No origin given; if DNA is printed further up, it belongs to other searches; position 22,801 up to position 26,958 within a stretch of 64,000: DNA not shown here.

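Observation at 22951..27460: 1285-aa single-chain fusion of MMPL-like exporter, LPLAT acyltransferase and SAM methyltransferase, adjacent to a YceI lipid-binding protein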

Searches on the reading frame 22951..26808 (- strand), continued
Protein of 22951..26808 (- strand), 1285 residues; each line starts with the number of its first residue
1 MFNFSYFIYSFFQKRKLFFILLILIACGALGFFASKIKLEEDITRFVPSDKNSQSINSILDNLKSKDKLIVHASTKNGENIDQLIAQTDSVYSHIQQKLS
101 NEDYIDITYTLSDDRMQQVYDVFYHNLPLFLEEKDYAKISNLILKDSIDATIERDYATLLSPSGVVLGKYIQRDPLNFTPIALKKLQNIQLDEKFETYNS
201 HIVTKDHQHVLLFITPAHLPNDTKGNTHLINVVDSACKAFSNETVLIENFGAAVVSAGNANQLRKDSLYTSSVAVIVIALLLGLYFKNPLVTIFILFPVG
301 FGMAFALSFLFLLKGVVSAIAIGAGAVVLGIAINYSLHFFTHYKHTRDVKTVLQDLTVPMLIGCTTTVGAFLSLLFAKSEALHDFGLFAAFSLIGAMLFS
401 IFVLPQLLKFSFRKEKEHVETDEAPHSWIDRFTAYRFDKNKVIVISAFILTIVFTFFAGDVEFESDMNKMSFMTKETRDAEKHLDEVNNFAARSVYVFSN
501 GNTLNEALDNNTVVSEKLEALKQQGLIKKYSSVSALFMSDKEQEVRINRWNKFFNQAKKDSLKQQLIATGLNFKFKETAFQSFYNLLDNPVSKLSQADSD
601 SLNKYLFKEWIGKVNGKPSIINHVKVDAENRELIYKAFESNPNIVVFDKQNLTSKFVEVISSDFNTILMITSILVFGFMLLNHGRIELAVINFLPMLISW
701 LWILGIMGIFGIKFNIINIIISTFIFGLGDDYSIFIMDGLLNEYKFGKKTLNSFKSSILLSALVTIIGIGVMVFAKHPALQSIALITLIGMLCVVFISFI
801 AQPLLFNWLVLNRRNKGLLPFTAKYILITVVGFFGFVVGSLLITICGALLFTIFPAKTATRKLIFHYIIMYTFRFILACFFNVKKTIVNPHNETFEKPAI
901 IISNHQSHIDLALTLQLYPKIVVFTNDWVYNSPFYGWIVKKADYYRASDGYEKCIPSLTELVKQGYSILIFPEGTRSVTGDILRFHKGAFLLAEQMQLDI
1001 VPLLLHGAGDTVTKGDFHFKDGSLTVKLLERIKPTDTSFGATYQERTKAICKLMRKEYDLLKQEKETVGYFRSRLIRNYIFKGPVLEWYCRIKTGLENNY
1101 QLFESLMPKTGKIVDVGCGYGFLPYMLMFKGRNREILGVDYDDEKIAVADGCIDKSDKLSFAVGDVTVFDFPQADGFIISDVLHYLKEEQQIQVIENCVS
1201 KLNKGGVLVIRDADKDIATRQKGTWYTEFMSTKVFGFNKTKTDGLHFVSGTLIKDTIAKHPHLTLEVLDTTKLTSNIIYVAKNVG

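Call 28: search_protein_families(library=ncbifam, proteins=[L005:588-1484:+, L005:1501-2646:+, L005:2651-3055:+, L005:3048-4055:+, L005:6087-6347:+, L005:6359-7543:+, L005:7553-8593:+, L005:8799-9989:+, L005:13868-15400:+, L005:15462-16997:-], max_evalue=0.001)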
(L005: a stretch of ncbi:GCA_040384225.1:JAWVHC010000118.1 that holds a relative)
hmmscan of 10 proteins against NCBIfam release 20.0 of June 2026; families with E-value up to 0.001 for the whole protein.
L005:588-1484:+ (299 aa): 0 families

L005:1501-2646:+ (382 aa): 13 families
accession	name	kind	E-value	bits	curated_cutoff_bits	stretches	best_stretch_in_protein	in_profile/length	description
NF053539.1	resorcinol_DarB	exception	5.3e-188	624.8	550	1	5-382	2-377/377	dialkylresorcinol biosynthesis protein DarB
NF005293.2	PRK06816.1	subfamily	3.2e-174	579.4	450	1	6-382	1-378/378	StlD/DarB family beta-ketosynthase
NF006829.0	PRK09352.1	subfamily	5.5e-26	91.3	249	2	6-163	5-149/322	beta-ketoacyl-ACP synthase 3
TIGR00747.1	fabH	subfamily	6.5e-22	78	292.1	2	7-163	4-147/322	beta-ketoacyl-ACP synthase III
NF005541.0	PRK07204.1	equivalog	1e-17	64.5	402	2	5-160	4-147/329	beta-ketoacyl-ACP synthase III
NF006720.0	PRK09258.1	equivalog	3e-16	59.7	285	1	2-364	2-322/338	3-oxoacyl-ACP synthase III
NF004623.0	PRK05963.1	equivalog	2.1e-14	53.5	437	2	14-143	14-130/328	beta-ketoacyl-ACP synthase III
NF009519.0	PRK12880.1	equivalog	6.1e-08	32.3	436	0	281-326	247-292/353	beta-ketoacyl-ACP synthase III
TIGR01930.1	AcCoA-C-Actrans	subfamily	8.7e-08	31.5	240.55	1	65-163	20-118/385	acetyl-CoA C-acyltransferase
NF003274.0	PRK04262.1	equivalog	7.6e-06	25.2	244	1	283-373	216-301/347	hydroxymethylglutaryl-CoA synthase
NF004720.0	PRK06064.1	subfamily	0.00012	21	420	1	68-162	24-119/389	thiolase domain-containing protein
NF004618.0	PRK05952.1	equivalog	0.00019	20.5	455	0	119-206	138-221/384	beta-ketoacyl-ACP synthase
TIGR03150.1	fabF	equivalog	0.00032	19.5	493.75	1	123-205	156-240/407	beta-ketoacyl-ACP synthase II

L005:2651-3055:+ (135 aa): 2 families
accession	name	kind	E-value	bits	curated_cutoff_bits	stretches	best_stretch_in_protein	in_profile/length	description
NF053545.1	flexirubin_DarG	equivalog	4.4e-58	195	170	1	1-128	1-129/129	flexirubin biosynthesis protein DarG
NF053536.1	DarG_fam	subfamily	2.9e-55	186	70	1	1-130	1-130/131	DarG family dialkylresorcinol biosynthesis protein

L005:3048-4055:+ (336 aa): 1 family
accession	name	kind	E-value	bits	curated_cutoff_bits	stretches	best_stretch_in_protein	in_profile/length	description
NF053550.1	DarH_acyl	equivalog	2.1e-139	464.2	300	1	4-331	1-324/325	BtrH-related acyltransferase DarH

L005:6087-6347:+ (87 aa): 14 families
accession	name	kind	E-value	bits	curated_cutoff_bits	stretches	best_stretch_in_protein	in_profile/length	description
NF006617.0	PRK09184.1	subfamily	6.2e-21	74.2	70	1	3-87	11-96/96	phosphopantetheine-binding protein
TIGR00517.1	acyl_carrier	equivalog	1.1e-09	38.1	70.45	1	8-84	2-76/77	acyl carrier protein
NF002149.0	PRK00982.1-3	equivalog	3.2e-08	33.4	106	1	8-85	6-77/78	acyl carrier protein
NF002148.0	PRK00982.1-2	subfamily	9.1e-08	31.8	71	1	9-84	8-77/79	acyl carrier protein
NF003757.0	PRK05350.1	equivalog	2.6e-07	30.7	65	1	10-82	7-77/83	acyl carrier protein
NF002151.0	PRK00982.1-5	equivalog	6.6e-07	29.4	92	1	12-85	10-77/78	acyl carrier protein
NF058660.1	cispen_ACP_AmcB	equivalog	1.2e-06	28.6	80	1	20-85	15-79/80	cispentacin biosynthesis acyl carrier protein AmcB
NF002150.0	PRK00982.1-4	subfamily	1.3e-06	28.5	66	1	10-84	10-78/80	acyl carrier protein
NF052616.1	ACP_for_OlsHI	equivalog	2.1e-06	28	130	1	14-85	12-81/83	ornithine lipid biosynthesis acyl carrier protein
NF009104.0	PRK12449.1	equivalog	1.2e-05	25.1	70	1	7-84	3-78/80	acyl carrier protein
NF002147.0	PRK00982.1-1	equivalog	2.1e-05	24.2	84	1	14-85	12-81/83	acyl carrier protein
NF003464.0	PRK05087.1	equivalog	2.3e-05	24.3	68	1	9-80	2-73/78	D-alanine--poly(phosphoribitol) ligase subunit DltC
NF005480.0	PRK07081.1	equivalog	4.7e-05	23.3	72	1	13-83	7-75/83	acyl carrier protein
NF040636.1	AcpM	exception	0.00057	19.8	146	1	14-83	13-77/93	meromycolate extension acyl carrier protein AcpM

L005:6359-7543:+ (395 aa): 43 families (the best 25 are shown)
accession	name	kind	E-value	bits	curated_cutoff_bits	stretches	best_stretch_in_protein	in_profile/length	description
NF006618.0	PRK09185.1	subfamily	4.9e-90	302.4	407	1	1-394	2-392/394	beta-ketoacyl-ACP synthase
TIGR03150.1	fabF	equivalog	5.6e-83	278.9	493.75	1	3-392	2-406/407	beta-ketoacyl-ACP synthase II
NF005589.0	PRK07314.1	subfamily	6.5e-81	272.2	387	1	2-395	4-412/413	beta-ketoacyl-ACP synthase II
NF004970.0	PRK06333.1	subfamily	9.2e-70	235.6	525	1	2-394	4-421/424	beta-ketoacyl-ACP synthase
NF004618.0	PRK05952.1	equivalog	1.6e-68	231.4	455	1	1-394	1-382/384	beta-ketoacyl-ACP synthase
NF006274.0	PRK08439.1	equivalog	2.9e-65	220.6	621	1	1-395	1-406/406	beta-ketoacyl-ACP synthase II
NF058662.1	cispenta_AmcF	equivalog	1.3e-63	215.3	325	1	3-392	1-367/369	cispentacin biosynthesis acyltransferase subunit AmcF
NF005076.0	PRK06501.1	equivalog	1.7e-58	198.5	629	1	4-394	13-422/425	beta-ketoacyl-ACP synthase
NF006587.0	PRK09116.1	equivalog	3.8e-57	193.9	470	1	2-394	2-406/408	beta-ketoacyl-ACP synthase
NF005490.0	PRK07103.1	equivalog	4.9e-56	190.5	445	1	1-394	3-412/414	polyketide beta-ketoacyl:acyl carrier protein synthase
NF005935.0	PRK07967.1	equivalog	1.5e-51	175.5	630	1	1-394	1-403/406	beta-ketoacyl-ACP synthase I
NF006434.0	PRK08722.1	equivalog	2.6e-48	164.9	759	1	3-394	5-413/414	beta-ketoacyl-ACP synthase II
NF005916.1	PRK07910.1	equivalog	2.2e-44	152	560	1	2-392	12-415/418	KasA/KasB family beta-ketoacyl-ACP synthase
NF045894.1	PKS_plus_SDR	equivalog_domain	1.2e-27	96.1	1740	1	80-356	97-379/1515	type I polyketide synthase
NF040607.1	mycolic_Pks13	equivalog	4.4e-26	90.7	2100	1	147-356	258-478/1680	polyketide synthase Pks13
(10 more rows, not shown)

L005:7553-8593:+ (347 aa): 0 families

L005:8799-9989:+ (397 aa): 15 families
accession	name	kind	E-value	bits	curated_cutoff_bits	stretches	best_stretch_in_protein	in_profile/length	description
TIGR04182.1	glyco_TIGR04182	equivalog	1.7e-26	93.3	325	1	16-230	2-212/293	S-layer glycoprotein N-glycosyltransferase AglJ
NF058614.1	PPMAGASynPpgS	equivalog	2e-19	69.9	370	1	17-210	3-199/226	polyprenyl-phospho-N-acetylgalactosaminyl synthase PpgS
NF041391.1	DPhHxTase_Halo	equivalog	1e-12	47.5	375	1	22-225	3-201/213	dolichyl-phosphate hexose transferase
TIGR03937.1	PgaC_IcaA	equivalog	5.6e-12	45.3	422.3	1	16-102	47-136/407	poly-beta-1,6-N-acetyl-D-glucosamine synthase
NF041865.1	EpsU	equivalog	1.7e-08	33.9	700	1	17-119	42-150/394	exopolysaccharide biosynthesis GT2 family glycosyltransferase EpsU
NF047683.1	TeichurnBiosyTuaG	equivalog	8e-08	32.2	400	1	16-112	8-107/252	teichuronic acid biosynthesis protein TuaG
NF047382.1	T4SS_eff_BspA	equivalog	8.3e-07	29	300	1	278-389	49-169/179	type IV secretion system effector BspA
NF007986.1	PRK10714.1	equivalog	8.3e-07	28.3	529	1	16-128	8-125/316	undecaprenyl-phosphate 4-deoxy-4-formamido-L-arabinose transferase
NF007482.0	PRK10073.1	equivalog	1.3e-06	27.7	423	1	16-111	8-105/334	glycosyltransferase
TIGR04283.1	glyco_like_mftF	equivalog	8.2e-06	25.6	182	1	18-87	3-71/221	TIGR04283 family arsenosugar biosynthesis glycosyltransferase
NF041875.1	EPS_EpsD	equivalog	9.5e-06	25.2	370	1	18-131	3-119/325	exopolysaccharide biosynthesis glycosyltransferase EpsD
NF047588.1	GlcsyltransPgfSStrep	equivalog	1.1e-05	24.9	500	1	18-177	5-168/308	glycosyltransferase PgfS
NF010496.0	PRK13915.1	equivalog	0.00057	19.1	262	1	5-65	22-88/307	glucosyl-3-phosphoglycerate synthase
TIGR01556.1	rhamnosyltran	subfamily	0.00059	19.1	200.55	0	29-105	10-87/281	rhamnosyltransferase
TIGR03546.1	TIGR03546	subfamily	0.00079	19.4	79.45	0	274-385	18-132/154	TIGR03546 family protein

L005:13868-15400:+ (511 aa): 61 families (the best 25 are shown)
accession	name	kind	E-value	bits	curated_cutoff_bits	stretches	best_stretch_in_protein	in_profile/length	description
TIGR02730.1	carot_isom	equivalog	9e-27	94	586.9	2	6-141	1-134/493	carotenoid isomerase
TIGR02733.1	desat_CrtD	equivalog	2.4e-26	92.5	549.7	1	7-493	3-488/492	C-3',4' desaturase CrtD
TIGR02734.1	crtI_fam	subfamily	3.5e-24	85.4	238.1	1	8-312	1-311/504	phytoene desaturase family protein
NF058655.1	CrtID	equivalog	7e-18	64.7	640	1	8-355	1-354/478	bifunctional phytoene desaturase/3,4-desaturase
NF045637.1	carotdesatCrtDProt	equivalog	9.9e-15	54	580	2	8-57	1-50/485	1-hydroxycarotenoid 3,4-desaturase CrtD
NF042421.1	hydcarot_desat_CrtD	equivalog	1.1e-12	47.1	500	1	8-139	4-130/487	1-hydroxycarotenoid 3,4-desaturase CrtD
NF005560.0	PRK07233.1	equivalog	3.2e-12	46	252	1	7-86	2-79/435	hypothetical protein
NF005548.0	PRK07208.1-4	equivalog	3.9e-09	35.6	389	1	5-59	3-57/488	hypothetical protein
NF045689.1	BCarotKetCrtO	equivalog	7.4e-09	34.7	1000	1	5-43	3-41/563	beta-carotene ketolase CrtO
TIGR03467.1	HpnE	equivalog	3.7e-08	33.1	283.05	1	8-88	1-81/430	hydroxysqualene dehydroxylase HpnE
TIGR00292.1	TIGR00292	equivalog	6.8e-08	32.1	148.3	1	5-43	21-59/254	sulfide-dependent adenosine diphosphate thiazole synthase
NF005547.0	PRK07208.1-3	equivalog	7e-08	31.6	380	0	4-59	3-58/465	hypothetical protein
NF005545.0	PRK07208.1-1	equivalog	2.5e-07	29.4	451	1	3-59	5-62/504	hypothetical protein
NF053717.1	VnlPnlRedVprA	equivalog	3.5e-07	29.4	600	1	3-44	4-45/481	vinyl phenol reductase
NF009410.0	PRK12771.1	subfamily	3.9e-07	29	516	1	3-44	136-177/566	NAD(P)-binding protein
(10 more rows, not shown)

L005:15462-16997:- (511 aa): 22 families
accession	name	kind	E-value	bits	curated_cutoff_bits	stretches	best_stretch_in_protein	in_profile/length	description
TIGR02734.1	crtI_fam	subfamily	5.7e-28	97.9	238.1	1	4-498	3-492/504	phytoene desaturase family protein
TIGR02733.1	desat_CrtD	equivalog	7.3e-25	87.6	549.7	2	225-444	228-439/492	C-3',4' desaturase CrtD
TIGR02730.1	carot_isom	equivalog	1.5e-24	86.7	586.9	1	4-485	5-479/493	carotenoid isomerase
NF058655.1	CrtID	equivalog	1.6e-20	73.5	640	1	2-491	1-478/478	bifunctional phytoene desaturase/3,4-desaturase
NF005560.0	PRK07233.1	equivalog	4.1e-16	58.9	252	2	1-60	2-61/435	hypothetical protein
NF042421.1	hydcarot_desat_CrtD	equivalog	6.2e-11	41.4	500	1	3-496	5-485/487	1-hydroxycarotenoid 3,4-desaturase CrtD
NF005548.0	PRK07208.1-4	equivalog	5.1e-10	38.5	389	1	2-79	6-81/488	hypothetical protein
NF045637.1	carotdesatCrtDProt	equivalog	6.1e-10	38.2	580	1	3-39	2-38/485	1-hydroxycarotenoid 3,4-desaturase CrtD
TIGR03467.1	HpnE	equivalog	2.5e-09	36.9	283.05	1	3-58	2-59/430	hydroxysqualene dehydroxylase HpnE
NF045689.1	BCarotKetCrtO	equivalog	6.2e-09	34.9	1000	0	3-40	7-44/563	beta-carotene ketolase CrtO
NF005547.0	PRK07208.1-3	equivalog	9e-09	34.6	380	1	2-57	7-62/465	hypothetical protein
NF009409.0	PRK12770.1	subfamily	9.1e-08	31.5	343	1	1-38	20-57/360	putative glutamate synthase subunit beta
TIGR02731.1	phytoene_desat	equivalog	6.8e-06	25.1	569.4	0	2-58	2-59/453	15-cis-phytoene desaturase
NF009410.0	PRK12771.1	subfamily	1.2e-05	24.1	516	1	1-37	140-176/566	NAD(P)-binding protein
NF005243.0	PRK06753.1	equivalog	4.3e-05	22.5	365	1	1-32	2-33/374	hypothetical protein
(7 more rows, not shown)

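Call 29: find_encoding_contigs(protein=P0049, flank=10000, max_places=2)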
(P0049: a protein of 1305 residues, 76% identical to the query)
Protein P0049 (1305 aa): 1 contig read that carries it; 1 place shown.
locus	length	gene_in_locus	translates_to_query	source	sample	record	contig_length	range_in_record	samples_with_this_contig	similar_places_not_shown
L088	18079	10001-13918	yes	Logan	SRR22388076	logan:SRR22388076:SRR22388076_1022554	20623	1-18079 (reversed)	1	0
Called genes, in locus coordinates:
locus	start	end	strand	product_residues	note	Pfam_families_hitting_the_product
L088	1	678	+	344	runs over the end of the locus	PF00691:OmpA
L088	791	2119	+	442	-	PF11700:ATG22, PF13347:MFS_2 (faint), PF07690:MFS_1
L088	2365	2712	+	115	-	-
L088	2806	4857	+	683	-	PF13432:TPR_16 (faint), PF13181:TPR_8 (faint), PF17874:TPR_MalT, PF00515:TPR_1 (faint), PF07719:TPR_2 (faint), PF14938:SNAP (weak), PF13424:TPR_12, PF07228:SpoIIE, +3 more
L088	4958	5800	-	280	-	-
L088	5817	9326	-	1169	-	PF07494:Reg_prop (faint), PF24796:WDR55 (faint), PF07495:Y_Y_Y, PF08448:PAS_4, PF13426:PAS_9 (faint), PF07228:SpoIIE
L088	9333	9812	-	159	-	PF04264:YceI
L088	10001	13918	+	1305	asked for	PF03176:MMPL, PF01553:Acyltransferase, PF00891:Methyltransf_2 (faint), PF05175:MTS (weak), PF08241:Methyltransf_11, PF08242:Methyltransf_12, PF13649:Methyltransf_25, PF13847:Methyltransf_31, +1 more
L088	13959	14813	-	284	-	-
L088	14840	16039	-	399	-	PF13606:Ank_3 (faint), PF12796:Ank_2, PF13637:Ank_4 (weak), PF13857:Ank_5 (weak), PF00023:Ank (weak), PF12796:Ank_2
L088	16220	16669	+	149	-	PF00226:DnaJ, PF13619:KTSC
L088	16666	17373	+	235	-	PF01479:S4, PF00849:PseudoU_synth_2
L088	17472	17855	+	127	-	PF09345:SiaC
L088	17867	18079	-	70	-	?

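Call 31: find_encoding_contigs(protein=P0237, flank=10000, max_places=2)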
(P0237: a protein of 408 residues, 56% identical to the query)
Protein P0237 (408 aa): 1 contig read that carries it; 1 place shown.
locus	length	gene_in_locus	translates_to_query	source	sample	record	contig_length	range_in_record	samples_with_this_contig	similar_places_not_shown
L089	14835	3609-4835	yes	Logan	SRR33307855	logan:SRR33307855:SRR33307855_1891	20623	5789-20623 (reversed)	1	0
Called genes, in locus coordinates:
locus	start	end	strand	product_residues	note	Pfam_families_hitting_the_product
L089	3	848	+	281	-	?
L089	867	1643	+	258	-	PF01522:Polysacc_deac_1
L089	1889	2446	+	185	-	PF03548:LolA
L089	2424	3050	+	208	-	-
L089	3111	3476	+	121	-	PF07977:FabA (faint), PF22818:ApeI-like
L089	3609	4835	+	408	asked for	PF00535:Glycos_transf_2, PF09835:DUF2062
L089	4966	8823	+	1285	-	PF03176:MMPL, PF01553:Acyltransferase, PF00891:Methyltransf_2 (weak), PF08241:Methyltransf_11, PF08242:Methyltransf_12, PF13489:Methyltransf_23 (weak), PF13649:Methyltransf_25, PF13847:Methyltransf_31, +1 more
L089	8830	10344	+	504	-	PF00070:Pyr_redox (faint), PF00890:FAD_binding_2 (weak), PF01266:DAO (weak), PF01494:FAD_binding_3 (faint), PF01593:Amino_oxidase, PF01946:Thi4 (weak), PF03486:HI0933_like (faint), PF13450:NAD_binding_8, +1 more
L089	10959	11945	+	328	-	PF00248:Aldo_ket_red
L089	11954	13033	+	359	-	PF02515:CoA_transf_3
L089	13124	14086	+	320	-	PF13505:OMP_b-brl (weak), PF19573:DUF6089 (weak)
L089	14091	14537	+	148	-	PF13673:Acetyltransf_10, PF00583:Acetyltransf_1, PF23209:IDM1_C (weak), PF13508:Acetyltransf_7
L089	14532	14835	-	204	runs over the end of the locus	-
